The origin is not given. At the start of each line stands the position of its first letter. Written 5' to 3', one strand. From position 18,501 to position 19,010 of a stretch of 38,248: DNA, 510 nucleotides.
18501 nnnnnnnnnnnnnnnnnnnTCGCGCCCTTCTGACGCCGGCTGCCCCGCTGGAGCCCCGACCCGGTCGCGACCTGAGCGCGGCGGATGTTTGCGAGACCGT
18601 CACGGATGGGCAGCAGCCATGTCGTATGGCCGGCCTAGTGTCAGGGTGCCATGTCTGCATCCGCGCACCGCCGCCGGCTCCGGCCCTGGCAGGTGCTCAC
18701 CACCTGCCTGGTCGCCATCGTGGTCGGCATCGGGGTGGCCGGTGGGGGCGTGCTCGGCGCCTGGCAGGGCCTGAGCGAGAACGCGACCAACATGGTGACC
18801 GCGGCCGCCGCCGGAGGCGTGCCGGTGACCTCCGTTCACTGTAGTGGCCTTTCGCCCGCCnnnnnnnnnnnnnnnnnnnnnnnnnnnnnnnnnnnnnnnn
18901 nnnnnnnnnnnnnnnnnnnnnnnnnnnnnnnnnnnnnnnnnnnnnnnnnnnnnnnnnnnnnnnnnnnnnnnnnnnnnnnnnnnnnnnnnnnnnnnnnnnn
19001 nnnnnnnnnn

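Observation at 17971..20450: Central uncharacterised two-gene locus: small 4-TM protein plus anchored FN3, 7-blade propeller and unknown C-terminal domain protein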

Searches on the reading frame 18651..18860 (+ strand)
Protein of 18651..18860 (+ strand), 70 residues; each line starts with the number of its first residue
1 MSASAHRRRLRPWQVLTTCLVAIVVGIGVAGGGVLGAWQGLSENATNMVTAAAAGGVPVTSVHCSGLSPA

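Call 53: search_protein_families(library=ncbifam, proteins=[window:18651-18860:+], max_evalue=10)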
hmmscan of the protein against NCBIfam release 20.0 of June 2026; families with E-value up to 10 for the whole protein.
window:18651-18860:+ (70 aa): 6 families
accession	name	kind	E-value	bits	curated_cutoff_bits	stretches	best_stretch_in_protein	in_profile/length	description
NF052375.1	antisigma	equivalog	0.028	14.4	100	1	5-59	77-128/217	anti-sigma factor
NF051486.1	E492_microcin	equivalog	0.066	13.8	50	1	21-59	32-70/88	E492 group microcin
NF050099.1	SepX_GlpR_2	exception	0.24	11.3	150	1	4-38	96-127/250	divisome protein SepX/GlpR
NF033634.1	SLATT_1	domain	0.28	11.1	41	1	3-42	17-58/132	SLATT domain-containing protein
NF047839.1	PspM_Rv2743c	equivalog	0.51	10.2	80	1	5-57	6-54/220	phage shock envelope stress response protein PspM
NF053611.1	YiaD_Gzip_OmpA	equivalog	0.7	9.6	175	1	23-57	27-62/206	YiaD family glycine zipper/OmpA-like lipoprotein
